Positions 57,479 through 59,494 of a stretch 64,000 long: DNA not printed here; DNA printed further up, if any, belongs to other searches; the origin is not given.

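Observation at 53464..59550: thiS is split from thiG-thiE and overlaps the stop codon of an O-antigen-ligase gene in a polysaccharide cluster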

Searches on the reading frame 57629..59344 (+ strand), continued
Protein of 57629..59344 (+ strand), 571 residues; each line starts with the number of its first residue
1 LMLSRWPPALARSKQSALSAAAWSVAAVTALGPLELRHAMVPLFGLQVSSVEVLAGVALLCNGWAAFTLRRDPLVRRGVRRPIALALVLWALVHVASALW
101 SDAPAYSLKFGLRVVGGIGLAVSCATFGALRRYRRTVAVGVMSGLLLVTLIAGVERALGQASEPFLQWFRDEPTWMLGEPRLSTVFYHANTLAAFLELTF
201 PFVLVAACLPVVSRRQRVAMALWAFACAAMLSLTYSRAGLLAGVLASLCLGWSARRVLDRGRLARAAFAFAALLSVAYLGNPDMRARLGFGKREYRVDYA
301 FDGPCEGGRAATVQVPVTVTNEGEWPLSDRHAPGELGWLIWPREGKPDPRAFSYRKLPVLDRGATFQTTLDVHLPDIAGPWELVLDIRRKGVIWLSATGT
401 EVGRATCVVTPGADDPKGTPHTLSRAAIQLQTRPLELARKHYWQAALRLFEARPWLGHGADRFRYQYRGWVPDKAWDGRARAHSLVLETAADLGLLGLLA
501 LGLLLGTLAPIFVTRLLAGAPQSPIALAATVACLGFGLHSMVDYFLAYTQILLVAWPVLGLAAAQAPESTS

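Call 30: find_encoding_contigs(protein=P0034, flank=10000, max_places=1)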
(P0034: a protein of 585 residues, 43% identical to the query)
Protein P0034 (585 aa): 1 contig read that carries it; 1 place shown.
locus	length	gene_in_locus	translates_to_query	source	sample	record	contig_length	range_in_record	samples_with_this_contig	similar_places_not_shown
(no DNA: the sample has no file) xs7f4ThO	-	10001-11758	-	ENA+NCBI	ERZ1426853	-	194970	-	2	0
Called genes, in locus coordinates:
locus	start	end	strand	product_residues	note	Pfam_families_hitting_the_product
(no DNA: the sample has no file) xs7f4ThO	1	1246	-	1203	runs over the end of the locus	PF01839:FG-GAP (faint), PF13517:FG-GAP_3 (weak)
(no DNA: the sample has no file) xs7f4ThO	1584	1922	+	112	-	PF04002:RadC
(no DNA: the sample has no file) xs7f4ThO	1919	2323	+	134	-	-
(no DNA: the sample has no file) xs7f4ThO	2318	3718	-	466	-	PF13439:Glyco_transf_4, PF13579:Glyco_trans_4_4, PF00534:Glycos_transf_1, PF13692:Glyco_trans_1_4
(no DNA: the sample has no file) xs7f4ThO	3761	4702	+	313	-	PF00756:Esterase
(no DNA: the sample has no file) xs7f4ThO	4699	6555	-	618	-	-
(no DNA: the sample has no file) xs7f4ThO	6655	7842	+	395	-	PF13439:Glyco_transf_4, PF00534:Glycos_transf_1, PF13692:Glyco_trans_1_4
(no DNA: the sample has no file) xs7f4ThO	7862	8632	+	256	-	PF02397:Bac_transf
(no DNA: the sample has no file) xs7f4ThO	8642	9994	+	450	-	PF01943:Polysacc_synt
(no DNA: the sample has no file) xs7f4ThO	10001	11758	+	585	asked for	PF04932:Wzy_C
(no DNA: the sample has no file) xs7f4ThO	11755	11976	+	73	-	PF02597:ThiS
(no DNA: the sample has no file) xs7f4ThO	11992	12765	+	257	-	PF05690:ThiG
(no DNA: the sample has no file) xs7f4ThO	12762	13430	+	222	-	PF02581:TMP-TENI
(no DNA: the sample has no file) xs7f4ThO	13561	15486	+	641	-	PF16697:Yop-YscD_cpl, PF00498:FHA, PF00437:T2SSE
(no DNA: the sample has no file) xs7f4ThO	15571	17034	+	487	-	PF16697:Yop-YscD_cpl, PF00498:FHA, PF16697:Yop-YscD_cpl, PF00498:FHA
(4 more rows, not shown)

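Call 31: find_encoding_contigs(protein=P0045, flank=10000, max_places=1)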
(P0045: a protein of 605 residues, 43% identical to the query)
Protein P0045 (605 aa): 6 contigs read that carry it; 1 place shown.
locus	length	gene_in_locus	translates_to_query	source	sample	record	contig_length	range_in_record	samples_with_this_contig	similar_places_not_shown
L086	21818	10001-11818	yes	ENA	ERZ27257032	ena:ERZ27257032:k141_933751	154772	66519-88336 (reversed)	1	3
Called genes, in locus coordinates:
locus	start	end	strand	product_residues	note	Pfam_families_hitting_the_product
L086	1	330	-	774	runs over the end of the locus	PF22073:Cep192_D4 (faint), PF07610:DUF1573 (faint), PF22544:HYDIN_VesB_CFA65-like_Ig (faint), PF22352:K319L-like_PKD (weak)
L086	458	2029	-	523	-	PF02412:TSP_3 (faint)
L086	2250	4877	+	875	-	PF13231:PMT_2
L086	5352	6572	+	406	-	-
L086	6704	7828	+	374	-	PF13439:Glyco_transf_4, PF00534:Glycos_transf_1, PF13692:Glyco_trans_1_4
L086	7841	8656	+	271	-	PF02397:Bac_transf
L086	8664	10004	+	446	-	PF01943:Polysacc_synt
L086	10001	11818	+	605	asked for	PF04932:Wzy_C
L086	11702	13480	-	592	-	PF19676:DUF6178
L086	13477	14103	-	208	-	PF02036:SCP2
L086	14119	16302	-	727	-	PF01410:COLFI (weak)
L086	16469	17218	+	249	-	PF13409:GST_N_2 (weak), PF13417:GST_N_3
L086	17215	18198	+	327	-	-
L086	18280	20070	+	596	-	PF00501:AMP-binding, PF23562:AMP-binding_C_3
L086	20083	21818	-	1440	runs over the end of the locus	-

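Call 32: find_encoding_contigs(protein=P0044, flank=10000, max_places=1)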
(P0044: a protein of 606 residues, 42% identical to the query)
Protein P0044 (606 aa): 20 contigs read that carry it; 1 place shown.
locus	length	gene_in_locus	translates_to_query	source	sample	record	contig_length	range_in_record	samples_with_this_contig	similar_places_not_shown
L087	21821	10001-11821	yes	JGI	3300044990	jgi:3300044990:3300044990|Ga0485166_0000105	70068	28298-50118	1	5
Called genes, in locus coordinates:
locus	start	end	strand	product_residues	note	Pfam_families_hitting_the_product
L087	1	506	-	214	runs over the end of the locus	-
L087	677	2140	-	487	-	PF13439:Glyco_transf_4, PF13579:Glyco_trans_4_4, PF20706:GT4-conflict (weak), PF00534:Glycos_transf_1, PF13692:Glyco_trans_1_4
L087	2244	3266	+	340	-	PF00756:Esterase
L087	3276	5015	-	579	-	-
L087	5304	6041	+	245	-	PF00106:adh_short, PF08659:KR, PF13561:adh_short_C2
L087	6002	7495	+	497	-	PF01565:FAD_binding_4, PF04030:ALO (weak)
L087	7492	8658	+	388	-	PF13439:Glyco_transf_4, PF20706:GT4-conflict (faint), PF00534:Glycos_transf_1, PF13692:Glyco_trans_1_4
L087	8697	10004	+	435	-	PF01943:Polysacc_synt, PF13440:Polysacc_synt_3 (weak)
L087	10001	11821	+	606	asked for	PF04932:Wzy_C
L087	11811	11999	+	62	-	PF02597:ThiS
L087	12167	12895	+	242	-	PF05690:ThiG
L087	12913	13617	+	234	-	PF02581:TMP-TENI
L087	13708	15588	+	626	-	PF16697:Yop-YscD_cpl, PF00498:FHA, PF00437:T2SSE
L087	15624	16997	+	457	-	PF16697:Yop-YscD_cpl, PF00498:FHA, PF16697:Yop-YscD_cpl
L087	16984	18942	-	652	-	PF01134:GIDA, PF21680:GIDA_C_1st, PF13932:SAM_GIDA_C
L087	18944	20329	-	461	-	-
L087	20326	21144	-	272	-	PF00691:OmpA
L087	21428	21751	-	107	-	-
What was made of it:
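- Collinear L087 has a spacer of about 130-170 nt before thiG, which shows that internal promoters exist in this array (call 32).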

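Call 46: search_solved_structures(query=window:57632-59344:+, max_evalue=1)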
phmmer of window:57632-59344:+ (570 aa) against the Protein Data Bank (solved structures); distinct sequences matched with E-value up to 1: 0.

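Call 53: find_encoding_contigs(protein=P0020, flank=10000, max_places=1)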
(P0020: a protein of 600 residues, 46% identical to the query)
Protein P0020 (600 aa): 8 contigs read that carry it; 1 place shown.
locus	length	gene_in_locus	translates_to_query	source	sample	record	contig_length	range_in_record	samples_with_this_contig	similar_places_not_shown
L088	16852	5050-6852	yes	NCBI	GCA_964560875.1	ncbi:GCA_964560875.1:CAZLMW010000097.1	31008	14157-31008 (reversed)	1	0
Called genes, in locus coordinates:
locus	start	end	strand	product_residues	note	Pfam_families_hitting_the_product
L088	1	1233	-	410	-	PF06245:DUF1015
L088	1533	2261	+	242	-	-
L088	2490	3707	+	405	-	PF13439:Glyco_transf_4, PF00534:Glycos_transf_1, PF13692:Glyco_trans_1_4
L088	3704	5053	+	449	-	PF01943:Polysacc_synt, PF13440:Polysacc_synt_3 (faint)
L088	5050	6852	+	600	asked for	PF04932:Wzy_C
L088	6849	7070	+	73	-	PF02597:ThiS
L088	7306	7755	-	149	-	-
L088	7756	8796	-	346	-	PF00756:Esterase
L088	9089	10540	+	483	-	PF13439:Glyco_transf_4, PF13579:Glyco_trans_4_4 (weak), PF00534:Glycos_transf_1, PF13692:Glyco_trans_1_4, PF20706:GT4-conflict (weak)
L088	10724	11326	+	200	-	-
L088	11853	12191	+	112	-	-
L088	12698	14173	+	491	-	PF00883:Peptidase_M17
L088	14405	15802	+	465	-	-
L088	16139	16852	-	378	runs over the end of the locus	PF21016:RlmN_N, PF04055:Radical_SAM (weak)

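Call 54: find_encoding_contigs(protein=P0031, flank=10000, max_places=1)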
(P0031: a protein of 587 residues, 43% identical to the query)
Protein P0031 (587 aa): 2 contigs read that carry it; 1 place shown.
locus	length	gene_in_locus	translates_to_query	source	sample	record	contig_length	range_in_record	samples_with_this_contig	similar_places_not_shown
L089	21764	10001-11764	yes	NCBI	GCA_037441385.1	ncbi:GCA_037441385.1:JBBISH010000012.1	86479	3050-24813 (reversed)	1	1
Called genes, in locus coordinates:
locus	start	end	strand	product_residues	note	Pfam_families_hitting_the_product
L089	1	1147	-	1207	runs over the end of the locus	PF01839:FG-GAP (faint), PF13517:FG-GAP_3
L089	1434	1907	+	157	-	PF04002:RadC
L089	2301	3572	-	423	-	PF13439:Glyco_transf_4, PF13579:Glyco_trans_4_4, PF00534:Glycos_transf_1, PF13692:Glyco_trans_1_4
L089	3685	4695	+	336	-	PF00756:Esterase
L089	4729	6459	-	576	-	-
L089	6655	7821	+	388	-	PF13439:Glyco_transf_4, PF00534:Glycos_transf_1, PF13692:Glyco_trans_1_4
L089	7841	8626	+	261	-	PF02397:Bac_transf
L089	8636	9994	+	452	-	PF01943:Polysacc_synt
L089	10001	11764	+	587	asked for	PF04932:Wzy_C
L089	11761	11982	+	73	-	PF02597:ThiS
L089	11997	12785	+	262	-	PF05690:ThiG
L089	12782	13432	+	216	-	PF02581:TMP-TENI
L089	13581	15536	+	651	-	PF16697:Yop-YscD_cpl, PF00498:FHA, PF00437:T2SSE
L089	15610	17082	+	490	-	PF16697:Yop-YscD_cpl, PF00498:FHA, PF16697:Yop-YscD_cpl, PF00498:FHA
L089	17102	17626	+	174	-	PF00526:Dicty_CTDC (weak)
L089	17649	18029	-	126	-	PF04241:DUF423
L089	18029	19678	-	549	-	PF01268:FTHFS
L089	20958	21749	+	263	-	PF14378:PAP2_3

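Call 57: list_cluster_members(proteins=[P0001, P0002, P0037, P0031])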
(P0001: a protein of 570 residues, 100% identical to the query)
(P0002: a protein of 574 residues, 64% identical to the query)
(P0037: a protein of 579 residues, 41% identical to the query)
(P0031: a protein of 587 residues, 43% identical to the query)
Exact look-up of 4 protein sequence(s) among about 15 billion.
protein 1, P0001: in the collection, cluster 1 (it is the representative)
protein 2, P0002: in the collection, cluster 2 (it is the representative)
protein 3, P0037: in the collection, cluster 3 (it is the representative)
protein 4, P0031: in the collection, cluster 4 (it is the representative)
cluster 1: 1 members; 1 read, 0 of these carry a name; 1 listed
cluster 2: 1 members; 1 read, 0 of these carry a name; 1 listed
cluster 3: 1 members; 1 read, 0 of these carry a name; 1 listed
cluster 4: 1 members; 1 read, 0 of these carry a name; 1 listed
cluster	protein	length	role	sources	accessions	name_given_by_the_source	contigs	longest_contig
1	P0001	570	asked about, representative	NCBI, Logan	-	-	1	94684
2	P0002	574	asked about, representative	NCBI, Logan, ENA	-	-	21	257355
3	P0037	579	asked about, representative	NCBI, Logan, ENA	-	-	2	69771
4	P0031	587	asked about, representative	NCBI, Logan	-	-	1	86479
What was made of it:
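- Tried and rejected: No names are held (call 57).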

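Call 62: search_protein_families(library=pfam, proteins=[L087:3276-5015:-, L089:4729-6459:-, L088:1533-2261:+, L083:6898-7410:+], max_evalue=0.1)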
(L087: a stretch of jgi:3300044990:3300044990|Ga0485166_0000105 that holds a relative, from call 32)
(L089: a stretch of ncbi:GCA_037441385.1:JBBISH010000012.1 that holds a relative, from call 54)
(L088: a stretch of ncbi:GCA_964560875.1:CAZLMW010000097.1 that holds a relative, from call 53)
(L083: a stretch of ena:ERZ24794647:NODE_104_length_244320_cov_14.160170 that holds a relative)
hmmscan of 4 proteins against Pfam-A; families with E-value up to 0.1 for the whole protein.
L087:3276-5015:- (579 aa): 0 families

L089:4729-6459:- (576 aa): 0 families

L088:1533-2261:+ (242 aa): 2 families
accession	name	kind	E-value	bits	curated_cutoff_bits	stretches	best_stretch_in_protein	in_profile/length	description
PF12728.13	HTH_17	-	0.00018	22.1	27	1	1-50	1-45/51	Helix-turn-helix domain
PF25443.1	ANG-1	-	0.04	14.5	28.5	1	144-184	49-89/105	ANG-1-like domain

L083:6898-7410:+ (170 aa): 2 families
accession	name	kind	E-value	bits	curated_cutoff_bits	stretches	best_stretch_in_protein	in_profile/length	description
PF12728.13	HTH_17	-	1.3e-05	25.7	27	1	1-51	1-46/51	Helix-turn-helix domain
PF05615.18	THOC7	-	0.029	15.1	28.7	1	91-135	67-111/136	Tho complex subunit 7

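Call 74: predict_structure(alignment_id=A2)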
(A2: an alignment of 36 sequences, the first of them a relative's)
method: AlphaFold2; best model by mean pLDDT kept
length: 570 residues; sequences in the alignment: 36
mean_pLDDT: 90.5   pTM: 0.89
mean pLDDT of the five models: 90.5, 89.9, 89.5, 87.9, 87.9
residues with pLDDT >= 90: 409; 70-90: 118; 50-70: 40; < 50: 3
segments of 3 or more residues with pLDDT < 50: 568-570
pLDDT, mean of each block of 10 residues (from residue 1): 79 96 98 88 90 97 96 89 96 98 95 97 95 97 98 90 88 66 90 97 95 97 96 90 97 87 97 92 79 90 93 97 89 92 84 94 97 92 88 84 93 60 62 81 97 97 95 89 96 98 96 80 92 97 90 97 70
secondary structure, 60 per line:
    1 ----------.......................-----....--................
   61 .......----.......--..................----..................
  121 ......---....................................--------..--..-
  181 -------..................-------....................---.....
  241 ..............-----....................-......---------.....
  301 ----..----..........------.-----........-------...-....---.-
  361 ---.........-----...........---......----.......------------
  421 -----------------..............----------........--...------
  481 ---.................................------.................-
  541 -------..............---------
elements in order: H11-33 E39-42 E45-48 H49-67 H72-78 H81-98 H103-126 H130-165 H188-205 H213-232 H236-254 H260-279 H281-286 E296-300 E311-320 E333-340 E352-355 E364-372 E378-388 H394-397 E402-408 H438-451 H462-469 H484-516 H523-539 H548-561
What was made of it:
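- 57632..59344 (+): Wzy_C / WaaL-fold membrane protein (570 aa) with an inserted CARDB-like beta-sandwich at about residues 296-408. AF2 model with pLDDT 90.5 (call 74).
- On Wzy_C / O-antigen ligase family: The AF2 model has pLDDT 90.5 (call 74).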
